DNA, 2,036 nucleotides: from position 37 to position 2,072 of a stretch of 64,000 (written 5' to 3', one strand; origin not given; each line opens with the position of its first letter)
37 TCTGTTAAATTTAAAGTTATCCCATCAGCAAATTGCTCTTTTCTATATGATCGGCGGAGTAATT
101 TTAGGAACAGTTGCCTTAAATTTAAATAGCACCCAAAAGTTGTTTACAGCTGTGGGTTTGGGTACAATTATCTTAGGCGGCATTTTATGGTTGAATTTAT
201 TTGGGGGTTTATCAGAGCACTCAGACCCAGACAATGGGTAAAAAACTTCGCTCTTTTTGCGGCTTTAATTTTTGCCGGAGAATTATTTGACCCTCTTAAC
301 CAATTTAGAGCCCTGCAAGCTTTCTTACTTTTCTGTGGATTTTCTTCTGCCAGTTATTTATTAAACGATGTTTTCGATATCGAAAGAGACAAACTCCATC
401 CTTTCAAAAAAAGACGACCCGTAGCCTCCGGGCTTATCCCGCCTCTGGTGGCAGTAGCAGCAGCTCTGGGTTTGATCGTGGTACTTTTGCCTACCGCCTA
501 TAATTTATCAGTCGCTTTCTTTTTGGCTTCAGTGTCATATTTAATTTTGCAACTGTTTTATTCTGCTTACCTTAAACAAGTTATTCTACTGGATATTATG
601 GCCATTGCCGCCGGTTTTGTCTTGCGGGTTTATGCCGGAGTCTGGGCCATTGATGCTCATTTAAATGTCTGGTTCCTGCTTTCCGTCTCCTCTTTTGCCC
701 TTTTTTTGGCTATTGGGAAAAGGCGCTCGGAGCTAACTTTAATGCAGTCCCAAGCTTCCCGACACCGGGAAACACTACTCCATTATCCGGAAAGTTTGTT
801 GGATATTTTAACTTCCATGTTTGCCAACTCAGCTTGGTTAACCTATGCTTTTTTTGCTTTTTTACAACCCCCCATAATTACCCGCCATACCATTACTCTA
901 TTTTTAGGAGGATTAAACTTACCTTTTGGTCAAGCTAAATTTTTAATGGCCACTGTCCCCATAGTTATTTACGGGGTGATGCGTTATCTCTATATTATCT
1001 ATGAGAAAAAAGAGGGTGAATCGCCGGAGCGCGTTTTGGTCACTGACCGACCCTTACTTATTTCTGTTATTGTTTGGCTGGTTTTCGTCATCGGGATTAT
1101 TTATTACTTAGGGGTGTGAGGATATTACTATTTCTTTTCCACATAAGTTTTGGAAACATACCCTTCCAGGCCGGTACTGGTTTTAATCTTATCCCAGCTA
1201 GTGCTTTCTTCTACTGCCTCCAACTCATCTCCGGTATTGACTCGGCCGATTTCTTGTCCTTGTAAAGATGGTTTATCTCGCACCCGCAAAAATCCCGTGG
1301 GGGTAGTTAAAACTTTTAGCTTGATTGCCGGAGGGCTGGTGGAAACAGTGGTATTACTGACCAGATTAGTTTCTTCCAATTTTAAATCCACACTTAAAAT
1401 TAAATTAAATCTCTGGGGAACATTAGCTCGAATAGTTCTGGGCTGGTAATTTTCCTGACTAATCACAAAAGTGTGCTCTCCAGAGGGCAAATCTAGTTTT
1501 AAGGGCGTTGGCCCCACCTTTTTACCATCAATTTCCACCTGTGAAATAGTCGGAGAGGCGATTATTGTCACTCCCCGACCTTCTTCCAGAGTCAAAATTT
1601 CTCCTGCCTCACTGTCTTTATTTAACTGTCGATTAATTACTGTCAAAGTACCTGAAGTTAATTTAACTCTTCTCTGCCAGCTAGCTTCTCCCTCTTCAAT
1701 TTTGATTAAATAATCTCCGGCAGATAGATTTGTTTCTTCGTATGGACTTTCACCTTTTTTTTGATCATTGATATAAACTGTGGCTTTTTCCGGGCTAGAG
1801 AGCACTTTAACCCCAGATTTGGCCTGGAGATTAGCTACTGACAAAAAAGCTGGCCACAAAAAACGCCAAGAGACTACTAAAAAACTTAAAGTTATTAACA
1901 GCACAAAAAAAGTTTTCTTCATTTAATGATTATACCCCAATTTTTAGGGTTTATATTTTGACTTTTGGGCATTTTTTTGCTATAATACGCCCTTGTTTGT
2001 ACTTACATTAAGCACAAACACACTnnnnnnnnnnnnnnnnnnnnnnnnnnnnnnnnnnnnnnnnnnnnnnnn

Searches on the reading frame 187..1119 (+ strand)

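Call 68: search_protein_families(library=pfam, proteins=[window:187-1119:+], max_evalue=0.0001)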
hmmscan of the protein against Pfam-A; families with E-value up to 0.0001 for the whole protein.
window:187-1119:+ (310 aa): 1 family
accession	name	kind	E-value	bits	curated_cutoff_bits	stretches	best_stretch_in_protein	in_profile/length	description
PF01040.23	UbiA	-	3.7e-18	66.2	34.2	1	22-196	5-176/250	UbiA prenyltransferase family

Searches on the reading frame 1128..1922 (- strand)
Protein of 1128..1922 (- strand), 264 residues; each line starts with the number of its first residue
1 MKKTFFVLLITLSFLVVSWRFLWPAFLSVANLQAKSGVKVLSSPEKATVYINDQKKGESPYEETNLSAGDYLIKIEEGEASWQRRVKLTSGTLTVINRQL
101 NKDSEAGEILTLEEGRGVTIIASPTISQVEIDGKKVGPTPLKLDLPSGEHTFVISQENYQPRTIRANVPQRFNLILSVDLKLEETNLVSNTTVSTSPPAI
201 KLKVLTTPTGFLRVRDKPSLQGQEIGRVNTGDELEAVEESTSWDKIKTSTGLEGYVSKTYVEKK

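Call 68: search_protein_families(library=pfam, proteins=[window:1128-1922:-], max_evalue=0.0001)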
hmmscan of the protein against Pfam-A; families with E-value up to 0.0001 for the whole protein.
window:1128-1922:- (264 aa): 2 families
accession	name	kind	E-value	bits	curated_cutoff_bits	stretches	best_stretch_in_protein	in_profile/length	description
PF08308.17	PEGA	-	8.7e-20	70.8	20.8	2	118-184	4-69/71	PEGA domain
PF08239.17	SH3_3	-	1.4e-11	44.8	27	1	211-262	2-54/54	Bacterial SH3 domain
